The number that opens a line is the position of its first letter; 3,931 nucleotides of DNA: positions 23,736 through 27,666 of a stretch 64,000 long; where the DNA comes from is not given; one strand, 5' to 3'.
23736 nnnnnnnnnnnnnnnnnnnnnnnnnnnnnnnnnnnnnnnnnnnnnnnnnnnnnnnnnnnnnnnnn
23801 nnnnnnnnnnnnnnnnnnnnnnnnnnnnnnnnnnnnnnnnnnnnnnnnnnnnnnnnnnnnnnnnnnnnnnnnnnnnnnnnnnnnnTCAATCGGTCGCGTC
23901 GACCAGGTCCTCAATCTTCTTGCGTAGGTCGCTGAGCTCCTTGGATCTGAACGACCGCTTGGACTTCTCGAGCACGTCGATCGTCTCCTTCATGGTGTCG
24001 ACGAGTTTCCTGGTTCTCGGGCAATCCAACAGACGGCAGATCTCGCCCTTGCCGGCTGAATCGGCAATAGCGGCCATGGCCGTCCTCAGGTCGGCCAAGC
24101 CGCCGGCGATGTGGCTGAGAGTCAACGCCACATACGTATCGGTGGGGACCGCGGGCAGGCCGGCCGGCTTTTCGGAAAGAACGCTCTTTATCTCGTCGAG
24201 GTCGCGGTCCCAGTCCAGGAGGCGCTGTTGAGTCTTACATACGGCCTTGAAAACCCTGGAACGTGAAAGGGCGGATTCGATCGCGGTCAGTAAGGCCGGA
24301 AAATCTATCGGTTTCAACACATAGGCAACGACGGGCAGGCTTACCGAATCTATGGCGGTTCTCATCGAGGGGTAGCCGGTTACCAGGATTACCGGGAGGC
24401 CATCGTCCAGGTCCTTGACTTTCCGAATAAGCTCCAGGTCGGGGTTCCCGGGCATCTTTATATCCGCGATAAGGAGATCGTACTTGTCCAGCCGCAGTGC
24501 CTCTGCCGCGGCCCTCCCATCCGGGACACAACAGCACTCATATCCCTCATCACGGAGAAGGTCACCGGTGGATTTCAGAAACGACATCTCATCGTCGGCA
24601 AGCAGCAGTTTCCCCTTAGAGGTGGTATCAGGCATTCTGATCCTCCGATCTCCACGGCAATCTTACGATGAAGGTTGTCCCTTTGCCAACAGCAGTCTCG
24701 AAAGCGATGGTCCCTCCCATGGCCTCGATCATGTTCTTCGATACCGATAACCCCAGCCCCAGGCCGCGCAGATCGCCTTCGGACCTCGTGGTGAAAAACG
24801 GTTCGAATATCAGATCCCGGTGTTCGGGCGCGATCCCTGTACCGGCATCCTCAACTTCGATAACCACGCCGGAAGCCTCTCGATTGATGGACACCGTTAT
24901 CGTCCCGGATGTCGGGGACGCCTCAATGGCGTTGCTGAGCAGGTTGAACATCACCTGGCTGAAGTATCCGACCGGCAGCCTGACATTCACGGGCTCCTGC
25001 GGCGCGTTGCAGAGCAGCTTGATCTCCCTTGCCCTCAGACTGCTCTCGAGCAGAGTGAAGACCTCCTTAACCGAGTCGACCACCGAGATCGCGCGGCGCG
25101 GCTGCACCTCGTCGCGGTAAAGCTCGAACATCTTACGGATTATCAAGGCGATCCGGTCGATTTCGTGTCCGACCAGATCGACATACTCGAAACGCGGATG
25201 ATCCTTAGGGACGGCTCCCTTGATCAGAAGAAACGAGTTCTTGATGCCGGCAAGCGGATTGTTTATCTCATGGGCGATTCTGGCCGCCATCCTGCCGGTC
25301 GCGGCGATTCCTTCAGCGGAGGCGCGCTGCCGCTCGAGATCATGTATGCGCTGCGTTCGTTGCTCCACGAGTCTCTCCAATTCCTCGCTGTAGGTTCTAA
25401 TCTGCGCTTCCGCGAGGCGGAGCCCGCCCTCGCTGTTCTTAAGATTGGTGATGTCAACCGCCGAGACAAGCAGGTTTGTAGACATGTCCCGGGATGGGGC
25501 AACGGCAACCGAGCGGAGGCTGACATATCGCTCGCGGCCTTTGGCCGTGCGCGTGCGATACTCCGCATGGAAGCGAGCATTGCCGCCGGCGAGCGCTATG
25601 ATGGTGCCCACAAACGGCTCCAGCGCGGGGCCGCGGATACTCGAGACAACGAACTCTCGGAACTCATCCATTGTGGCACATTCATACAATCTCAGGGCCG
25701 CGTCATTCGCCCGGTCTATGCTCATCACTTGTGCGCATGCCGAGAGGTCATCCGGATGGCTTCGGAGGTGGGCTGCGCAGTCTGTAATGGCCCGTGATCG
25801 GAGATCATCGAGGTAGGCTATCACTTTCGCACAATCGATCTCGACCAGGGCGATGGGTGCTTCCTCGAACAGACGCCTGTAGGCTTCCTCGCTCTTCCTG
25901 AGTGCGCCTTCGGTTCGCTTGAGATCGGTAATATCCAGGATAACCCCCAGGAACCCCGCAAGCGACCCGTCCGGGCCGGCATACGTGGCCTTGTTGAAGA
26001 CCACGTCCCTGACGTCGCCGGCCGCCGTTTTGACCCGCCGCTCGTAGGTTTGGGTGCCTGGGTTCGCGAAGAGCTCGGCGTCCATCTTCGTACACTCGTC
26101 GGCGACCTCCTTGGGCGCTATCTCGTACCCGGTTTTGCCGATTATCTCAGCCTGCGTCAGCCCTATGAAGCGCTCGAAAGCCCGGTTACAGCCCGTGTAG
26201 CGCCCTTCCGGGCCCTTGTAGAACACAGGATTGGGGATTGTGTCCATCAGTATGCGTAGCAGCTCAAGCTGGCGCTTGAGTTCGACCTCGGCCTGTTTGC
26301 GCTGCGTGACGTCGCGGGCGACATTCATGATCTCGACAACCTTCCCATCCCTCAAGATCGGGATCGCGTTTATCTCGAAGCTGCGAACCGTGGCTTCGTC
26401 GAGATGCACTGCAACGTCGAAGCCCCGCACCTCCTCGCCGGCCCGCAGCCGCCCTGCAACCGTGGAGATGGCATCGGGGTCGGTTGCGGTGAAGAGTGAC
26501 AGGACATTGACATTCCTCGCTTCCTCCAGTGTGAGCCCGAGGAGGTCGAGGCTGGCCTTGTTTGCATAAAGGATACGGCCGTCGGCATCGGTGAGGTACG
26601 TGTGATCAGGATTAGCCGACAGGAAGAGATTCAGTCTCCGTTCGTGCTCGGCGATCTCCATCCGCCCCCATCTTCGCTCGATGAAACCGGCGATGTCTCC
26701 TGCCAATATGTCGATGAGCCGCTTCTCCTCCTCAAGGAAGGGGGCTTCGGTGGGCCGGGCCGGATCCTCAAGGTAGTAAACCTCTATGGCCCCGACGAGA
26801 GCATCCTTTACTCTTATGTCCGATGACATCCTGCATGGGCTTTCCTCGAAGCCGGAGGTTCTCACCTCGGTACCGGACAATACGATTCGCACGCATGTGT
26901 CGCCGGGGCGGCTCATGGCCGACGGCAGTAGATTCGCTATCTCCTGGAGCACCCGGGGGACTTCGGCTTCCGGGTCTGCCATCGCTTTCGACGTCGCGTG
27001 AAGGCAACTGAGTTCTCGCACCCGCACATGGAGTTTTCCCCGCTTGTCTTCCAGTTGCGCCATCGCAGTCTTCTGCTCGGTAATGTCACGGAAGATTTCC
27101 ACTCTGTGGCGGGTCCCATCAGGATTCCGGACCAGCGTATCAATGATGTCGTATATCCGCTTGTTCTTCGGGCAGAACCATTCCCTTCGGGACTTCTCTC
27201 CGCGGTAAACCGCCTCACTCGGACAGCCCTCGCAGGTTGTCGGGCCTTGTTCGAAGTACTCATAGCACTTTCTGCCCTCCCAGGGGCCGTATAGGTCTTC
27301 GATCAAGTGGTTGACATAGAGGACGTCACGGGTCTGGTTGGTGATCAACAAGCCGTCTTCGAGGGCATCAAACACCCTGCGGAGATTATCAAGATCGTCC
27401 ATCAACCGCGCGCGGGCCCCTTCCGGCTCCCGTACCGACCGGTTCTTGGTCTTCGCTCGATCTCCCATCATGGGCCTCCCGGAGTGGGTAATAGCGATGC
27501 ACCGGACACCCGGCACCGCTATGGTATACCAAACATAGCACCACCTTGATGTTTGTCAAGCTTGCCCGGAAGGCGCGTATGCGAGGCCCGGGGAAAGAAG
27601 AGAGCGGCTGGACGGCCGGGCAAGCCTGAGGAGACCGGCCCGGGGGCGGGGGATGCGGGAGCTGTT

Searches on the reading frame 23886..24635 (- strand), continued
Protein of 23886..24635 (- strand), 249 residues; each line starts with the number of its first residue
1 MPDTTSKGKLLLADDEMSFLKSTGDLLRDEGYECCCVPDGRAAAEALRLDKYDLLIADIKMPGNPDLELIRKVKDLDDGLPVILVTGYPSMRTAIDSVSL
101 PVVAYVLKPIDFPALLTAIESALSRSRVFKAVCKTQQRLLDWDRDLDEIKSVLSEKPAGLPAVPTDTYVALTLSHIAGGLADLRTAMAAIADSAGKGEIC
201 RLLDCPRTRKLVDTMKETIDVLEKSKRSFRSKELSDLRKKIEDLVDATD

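Call 68: search_protein_families(library=pfam, proteins=[L069:7060-9363:+, L065:9962-12256:+, L077:6974-9679:+, L074:7049-10165:+, L067:7078-8547:+, L058:1760-3712:+, L050:1150-1650:+, L068:6992-7774:+, L003:3817-4605:+, L006:5765-6739:+], max_evalue=0.00001)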
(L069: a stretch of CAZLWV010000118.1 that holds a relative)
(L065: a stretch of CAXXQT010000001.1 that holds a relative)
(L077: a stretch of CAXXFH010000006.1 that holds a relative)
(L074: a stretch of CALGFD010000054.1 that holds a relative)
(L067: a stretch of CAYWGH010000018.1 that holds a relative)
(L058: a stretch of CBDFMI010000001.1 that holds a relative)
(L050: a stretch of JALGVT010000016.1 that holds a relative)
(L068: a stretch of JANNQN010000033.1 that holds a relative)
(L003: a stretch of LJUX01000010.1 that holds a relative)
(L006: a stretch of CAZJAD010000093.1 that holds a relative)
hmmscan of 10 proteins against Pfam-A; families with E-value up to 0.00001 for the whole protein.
L069:7060-9363:+ (767 aa): 2 families
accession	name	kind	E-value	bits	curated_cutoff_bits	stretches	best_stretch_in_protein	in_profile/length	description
PF00015.26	MCPsignal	-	1.2e-47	162.4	34.6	1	560-716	2-172/172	Methyl-accepting chemotaxis protein (MCP) signalling domain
PF00672.30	HAMP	-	1.8e-12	47.8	25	1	325-375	1-51/53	HAMP domain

L065:9962-12256:+ (764 aa): 3 families
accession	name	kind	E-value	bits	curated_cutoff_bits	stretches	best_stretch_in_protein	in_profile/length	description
PF00015.26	MCPsignal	-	2.6e-48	164.6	34.6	1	560-716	2-172/172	Methyl-accepting chemotaxis protein (MCP) signalling domain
PF00672.30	HAMP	-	1.6e-12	48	25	1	325-374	1-50/53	HAMP domain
PF12729.13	4HB_MCP_1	-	1.3e-06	28.6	27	1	4-174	1-177/181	Four helix bundle sensory module for signal transduction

L077:6974-9679:+ (901 aa): 5 families
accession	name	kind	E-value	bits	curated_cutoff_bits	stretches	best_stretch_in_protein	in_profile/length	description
PF00015.26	MCPsignal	-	4.9e-47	160.4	34.6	1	695-849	3-171/172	Methyl-accepting chemotaxis protein (MCP) signalling domain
PF00672.30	HAMP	-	6.9e-16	58.7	25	1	460-508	2-50/53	HAMP domain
PF05227.19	CHASE3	-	3.9e-09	37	28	0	182-302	8-130/138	CHASE3 domain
PF12729.13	4HB_MCP_1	-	3.9e-07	30.3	27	1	17-138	1-116/181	Four helix bundle sensory module for signal transduction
PF16591.11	HBM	-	8.6e-06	25.8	29.8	1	187-397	15-221/254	Helical bimodular sensor domain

L074:7049-10165:+ (1038 aa): 5 families
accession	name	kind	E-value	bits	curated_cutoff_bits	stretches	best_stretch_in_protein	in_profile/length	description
PF18947.5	HAMP_2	-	1.1e-73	243.5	24.3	2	663-728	1-66/67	HAMP domain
PF00015.26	MCPsignal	-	5.5e-47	160.2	34.6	1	839-995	2-172/172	Methyl-accepting chemotaxis protein (MCP) signalling domain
PF18575.6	HAMP_N3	-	4.8e-24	84.1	25.7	1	595-637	1-43/43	HAMP N-terminal domain 3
PF21927.1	McpB_HAMP_2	-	8e-09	35.9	27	1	549-590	7-48/49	Methyl-accepting chemotaxis protein McpB, second HAMP domain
PF00672.30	HAMP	-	1.2e-06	29.2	25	0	682-727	6-51/53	HAMP domain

L067:7078-8547:+ (489 aa): 5 families
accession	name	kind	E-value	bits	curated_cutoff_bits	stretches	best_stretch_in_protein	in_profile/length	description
PF00158.32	Sigma54_activat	-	1.9e-63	213.5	20.2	1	150-330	1-167/168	Sigma-54 interaction domain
PF25601.1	AAA_lid_14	-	2.4e-24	85.4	27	1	336-409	1-74/87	AAA+ ATPase lid domain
PF14532.12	Sigma54_activ_2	-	5.3e-15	56.3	25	1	247-335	60-138/138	Sigma-54 interaction domain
PF00072.30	Response_reg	-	2.2e-11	44.3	30.2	1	23-119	12-108/111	Response regulator receiver domain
PF02954.25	HTH_8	-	3.5e-11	43.1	22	1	437-477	2-42/42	Bacterial regulatory protein, Fis family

L058:1760-3712:+ (650 aa): 3 families
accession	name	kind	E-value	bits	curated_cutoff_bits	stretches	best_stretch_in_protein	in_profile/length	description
PF13185.12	GAF_2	-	2.1e-53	180.6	28.6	3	411-555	2-136/136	GAF domain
PF01590.32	GAF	-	8.2e-50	169.2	22.4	3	246-381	1-133/133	GAF domain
PF13492.12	GAF_3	-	1.4e-33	116.5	27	3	412-556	1-129/129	GAF domain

L050:1150-1650:+ (166 aa): 0 families

L068:6992-7774:+ (260 aa): 2 families
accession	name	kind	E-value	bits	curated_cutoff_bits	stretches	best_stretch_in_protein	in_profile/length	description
PF00196.25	GerE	-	8.8e-17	60.9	23.5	1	187-242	2-57/57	Bacterial regulatory proteins, luxR family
PF00072.30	Response_reg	-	3.3e-11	43.8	30.2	1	41-149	3-110/111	Response regulator receiver domain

L003:3817-4605:+ (262 aa): 1 family
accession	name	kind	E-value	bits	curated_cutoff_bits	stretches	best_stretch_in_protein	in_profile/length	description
PF00072.30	Response_reg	-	2.2e-22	79.7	30.2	1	7-116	1-110/111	Response regulator receiver domain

L006:5765-6739:+ (324 aa): 0 families

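Call 78: predict_structure(alignment_id=A7)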
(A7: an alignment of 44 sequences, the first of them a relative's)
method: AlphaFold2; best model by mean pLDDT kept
length: 249 residues; sequences in the alignment: 44
mean_pLDDT: 77.2   pTM: 0.62
mean pLDDT of the five models: 77.2, 76.5, 75.3, 71.9, 71.5
residues with pLDDT >= 90: 67; 70-90: 96; 50-70: 72; < 50: 14
segments of 3 or more residues with pLDDT < 50: 1-3, 197-205
pLDDT, mean of each block of 10 residues (from residue 1): 69 93 94 95 94 92 85 87 83 74 86 93 87 84 82 65 64 72 69 54 53 68 57 66 62
secondary structure, 60 per line:
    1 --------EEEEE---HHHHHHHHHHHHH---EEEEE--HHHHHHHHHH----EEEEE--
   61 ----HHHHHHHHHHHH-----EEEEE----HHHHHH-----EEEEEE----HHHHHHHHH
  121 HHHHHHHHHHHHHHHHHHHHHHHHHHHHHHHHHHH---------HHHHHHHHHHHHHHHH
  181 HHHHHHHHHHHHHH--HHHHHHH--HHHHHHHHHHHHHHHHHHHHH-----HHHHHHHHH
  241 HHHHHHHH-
elements in order: E9-13 H17-29 E33-37 H40-49 E54-58 H65-76 E82-86 H91-96 E102-107 H112-155 H165-194 H197-203 H206-226 H232-248

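Call 88: find_encoding_contigs(protein=P0026, flank=10000, max_places=1)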
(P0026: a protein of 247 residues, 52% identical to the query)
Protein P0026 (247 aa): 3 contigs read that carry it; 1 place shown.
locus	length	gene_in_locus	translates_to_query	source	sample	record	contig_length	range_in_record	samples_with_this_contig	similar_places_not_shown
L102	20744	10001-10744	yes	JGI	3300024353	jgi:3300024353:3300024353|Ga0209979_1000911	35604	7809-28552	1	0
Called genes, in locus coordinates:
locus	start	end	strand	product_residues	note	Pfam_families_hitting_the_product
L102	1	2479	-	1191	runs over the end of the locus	PF02463:SMC_N, PF13304:AAA_21 (weak), PF13476:AAA_23, PF13555:AAA_29 (weak), PF06470:SMC_hinge, PF13304:AAA_21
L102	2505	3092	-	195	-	-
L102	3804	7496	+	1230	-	PF00989:PAS, PF08448:PAS_4, PF13426:PAS_9, PF00989:PAS, PF13426:PAS_9, PF00989:PAS, PF08448:PAS_4, PF13426:PAS_9, +16 more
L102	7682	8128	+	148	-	PF00072:Response_reg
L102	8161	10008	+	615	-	PF00072:Response_reg, PF00989:PAS, PF08448:PAS_4, PF13188:PAS_8, PF13426:PAS_9, PF00989:PAS, PF08448:PAS_4, PF13426:PAS_9, +6 more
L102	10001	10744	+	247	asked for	PF00072:Response_reg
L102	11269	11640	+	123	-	PF00072:Response_reg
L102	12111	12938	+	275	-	PF00072:Response_reg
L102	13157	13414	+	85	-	-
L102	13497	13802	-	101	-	-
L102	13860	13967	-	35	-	-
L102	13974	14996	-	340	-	PF13527:Acetyltransf_9, PF00583:Acetyltransf_1, PF13673:Acetyltransf_10 (weak), PF13508:Acetyltransf_7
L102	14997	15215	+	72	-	-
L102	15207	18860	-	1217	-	PF13191:AAA_16, PF13424:TPR_12 (weak), PF13424:TPR_12, PF00515:TPR_1, PF07719:TPR_2 (weak), PF17874:TPR_MalT, PF13424:TPR_12, PF03704:BTAD, +15 more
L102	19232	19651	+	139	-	PF01894:YjbQ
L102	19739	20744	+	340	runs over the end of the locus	PF01008:IF-2B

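Call 89: find_encoding_contigs(protein=P0015, flank=10000, max_places=1)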
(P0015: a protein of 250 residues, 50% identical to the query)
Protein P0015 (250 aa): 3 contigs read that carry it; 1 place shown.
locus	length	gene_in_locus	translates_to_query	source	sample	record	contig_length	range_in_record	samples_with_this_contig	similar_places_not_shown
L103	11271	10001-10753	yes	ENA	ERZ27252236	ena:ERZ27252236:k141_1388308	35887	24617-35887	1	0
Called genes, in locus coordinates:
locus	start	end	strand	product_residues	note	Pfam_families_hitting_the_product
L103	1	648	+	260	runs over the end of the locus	PF01618:MotA_ExbB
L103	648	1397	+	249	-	PF13677:MotB_plug, PF00691:OmpA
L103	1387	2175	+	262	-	PF13677:MotB_plug, PF00691:OmpA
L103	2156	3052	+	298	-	PF13489:Methyltransf_23 (weak), PF08241:Methyltransf_11, PF08242:Methyltransf_12 (weak), PF13649:Methyltransf_25, PF13847:Methyltransf_31 (weak)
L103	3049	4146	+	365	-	PF00805:Pentapeptide, PF13576:Pentapeptide_3 (faint), PF00805:Pentapeptide, PF13599:Pentapeptide_4, PF00805:Pentapeptide, PF13599:Pentapeptide_4, PF00805:Pentapeptide, PF07885:Ion_trans_2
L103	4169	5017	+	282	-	PF08668:HDOD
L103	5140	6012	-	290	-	PF08668:HDOD, PF01966:HD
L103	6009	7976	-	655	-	PF05157:MshEN, PF00437:T2SSE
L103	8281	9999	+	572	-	PF00989:PAS (weak), PF08448:PAS_4, PF13188:PAS_8 (faint), PF13426:PAS_9, PF00512:HisKA, PF02518:HATPase_c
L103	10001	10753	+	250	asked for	PF00072:Response_reg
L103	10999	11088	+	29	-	-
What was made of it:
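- On Sigma-28 / FliA-type promoter: Indirect support only: MCP genes lie downstream of A in Planctomycetes (call 68), and motA/motB lie beside the locus in L103 (call 89).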

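Call 90: find_encoding_contigs(protein=P0010, flank=10000, max_places=1)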
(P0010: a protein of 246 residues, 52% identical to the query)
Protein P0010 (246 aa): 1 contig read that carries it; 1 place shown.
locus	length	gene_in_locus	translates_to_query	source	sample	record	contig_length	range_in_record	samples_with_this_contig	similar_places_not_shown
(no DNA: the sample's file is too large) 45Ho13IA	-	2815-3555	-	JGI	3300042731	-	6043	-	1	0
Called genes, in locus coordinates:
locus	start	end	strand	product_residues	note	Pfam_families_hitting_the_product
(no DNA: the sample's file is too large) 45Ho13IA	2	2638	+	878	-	?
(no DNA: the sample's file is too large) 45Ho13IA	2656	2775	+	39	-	-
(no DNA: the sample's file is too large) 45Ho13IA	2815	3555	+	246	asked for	PF00072:Response_reg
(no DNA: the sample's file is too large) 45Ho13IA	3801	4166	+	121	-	-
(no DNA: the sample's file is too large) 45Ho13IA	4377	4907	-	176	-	-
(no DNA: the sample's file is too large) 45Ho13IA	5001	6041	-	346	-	PF02518:HATPase_c, PF00072:Response_reg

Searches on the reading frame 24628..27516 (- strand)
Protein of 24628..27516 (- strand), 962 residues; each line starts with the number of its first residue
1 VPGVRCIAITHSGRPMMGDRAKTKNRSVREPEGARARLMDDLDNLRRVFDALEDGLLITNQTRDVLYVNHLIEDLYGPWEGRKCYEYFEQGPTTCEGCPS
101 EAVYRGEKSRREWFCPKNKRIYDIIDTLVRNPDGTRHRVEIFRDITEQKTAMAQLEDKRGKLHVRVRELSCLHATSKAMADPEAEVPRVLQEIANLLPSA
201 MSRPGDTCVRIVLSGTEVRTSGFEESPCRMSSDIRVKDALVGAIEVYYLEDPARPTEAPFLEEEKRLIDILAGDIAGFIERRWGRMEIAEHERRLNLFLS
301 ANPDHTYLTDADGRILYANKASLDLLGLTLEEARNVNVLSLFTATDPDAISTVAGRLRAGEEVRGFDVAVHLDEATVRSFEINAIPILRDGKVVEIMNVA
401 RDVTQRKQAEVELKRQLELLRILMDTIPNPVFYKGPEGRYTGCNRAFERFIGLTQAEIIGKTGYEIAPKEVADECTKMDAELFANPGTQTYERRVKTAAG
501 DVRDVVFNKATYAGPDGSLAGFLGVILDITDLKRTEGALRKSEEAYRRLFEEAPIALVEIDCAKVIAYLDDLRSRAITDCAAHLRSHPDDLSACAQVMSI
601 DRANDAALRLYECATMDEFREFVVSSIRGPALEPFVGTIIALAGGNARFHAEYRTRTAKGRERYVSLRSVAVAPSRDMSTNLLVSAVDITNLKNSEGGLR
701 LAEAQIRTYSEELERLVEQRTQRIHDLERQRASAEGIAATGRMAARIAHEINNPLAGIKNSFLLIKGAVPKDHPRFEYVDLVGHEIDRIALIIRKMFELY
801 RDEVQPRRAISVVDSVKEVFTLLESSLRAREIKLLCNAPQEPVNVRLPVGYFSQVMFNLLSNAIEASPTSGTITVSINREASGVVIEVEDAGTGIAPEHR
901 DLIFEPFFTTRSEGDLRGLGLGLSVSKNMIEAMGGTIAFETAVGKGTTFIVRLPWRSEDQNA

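Call 8: search_protein_families(library=pfam, proteins=[window:24628-27516:-], max_evalue=0.01)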
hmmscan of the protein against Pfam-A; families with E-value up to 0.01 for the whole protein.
window:24628-27516:- (962 aa): 9 families
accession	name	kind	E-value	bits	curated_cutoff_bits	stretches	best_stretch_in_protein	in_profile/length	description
PF08448.16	PAS_4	-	2.9e-38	130.9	23.1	2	302-408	4-110/110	PAS fold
PF02518.31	HATPase_c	-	2e-27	96.3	26.4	1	853-955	7-109/111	Histidine kinase-, DNA gyrase B-, and HSP90-like ATPase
PF00989.32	PAS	-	1.6e-24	86.6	22.6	2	295-403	3-113/113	PAS fold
PF13426.13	PAS_9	-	3.2e-20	72.8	27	2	303-405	1-103/103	PAS domain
PF13188.13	PAS_8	-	8e-18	64.1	21.8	2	418-469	1-49/65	PAS domain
PF00512.31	HisKA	-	4.6e-08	33.4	26.9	1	741-802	3-63/66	His Kinase A (phospho-acceptor) domain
PF08447.18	PAS_3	-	1e-07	32.6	25.6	0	443-505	4-68/89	PAS fold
PF14501.12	HATPase_c_5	-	8.8e-05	22.8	22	1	853-941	7-90/102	GHKL domain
PF13581.12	HATPase_c_2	-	0.0095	16.4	27.4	0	860-933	40-112/127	Histidine kinase-like ATPase domain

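Call 37: search_protein_families(library=ncbifam, proteins=[window:24628-27516:-], max_evalue=0.01)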
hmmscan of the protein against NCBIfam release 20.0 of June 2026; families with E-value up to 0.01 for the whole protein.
window:24628-27516:- (962 aa): 92 families (the best 25 are shown)
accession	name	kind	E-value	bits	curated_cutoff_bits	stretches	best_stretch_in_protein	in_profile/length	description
NF008468.0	PRK11360.1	equivalog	2.4e-59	201.3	646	2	721-960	378-613/616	two-component system sensor histidine kinase AtoS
NF008302.0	PRK11091.1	equivalog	1.1e-47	162.8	838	3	405-542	142-279/779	aerobic respiration two-component sensor histidine kinase ArcB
NF046044.1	PnpS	equivalog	2.5e-47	161.7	400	2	745-954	175-390/390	two-component system histidine kinase PnpS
NF007688.0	PRK10364.1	equivalog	1.1e-43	149.7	479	1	719-960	218-456/460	two-component system sensor histidine kinase ZraS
TIGR00229.1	sensory_box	domain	1.1e-43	148.3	22.9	2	415-539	2-126/126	PAS domain S-box protein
NF041777.1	sens_FixL_Rhizob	equivalog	3.6e-43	147.9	850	3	719-955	240-481/485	sensor protein FixL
NF046020.1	HisKinCckABruc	equivalog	2.2e-42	145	1000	2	721-959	461-711/868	cell cycle histidine kinase CckA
NF010411.0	PRK13837.1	equivalog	2.7e-39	134.9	647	1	676-959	388-679/828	two-component system VirA-like sensor kinase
NF047874.1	MASE3_PAS_HK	subfamily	9.9e-38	130.3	560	3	813-960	481-630/655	MASE3 domain-containing sensor histidine kinase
NF052574.1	HisKinEspCMyxo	equivalog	3.6e-36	124.6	1200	2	725-955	402-637/785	serine histidine kinase EspC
NF052573.1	HisKinEspAMyxo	equivalog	4.6e-35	120.9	1400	2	721-954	365-610/755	serine histidine kinase EspA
NF053867.1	SprKinKinDBac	equivalog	5.6e-33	114.1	775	1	723-956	269-498/500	sporulation kinase KinD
TIGR02966.1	phoR_proteo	equivalog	1.2e-32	113.3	334.2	1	744-952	118-332/333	phosphate regulon sensor histidine kinase PhoR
NF033092.0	HK_WalK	equivalog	3.5e-32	111.8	725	1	744-954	376-593/594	cell wall metabolism sensor histidine kinase WalK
TIGR02956.1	TMAO_torS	equivalog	1.4e-31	109.4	676.5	1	693-957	405-684/967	TMAO reductase system sensor histidine kinase/response regulator TorS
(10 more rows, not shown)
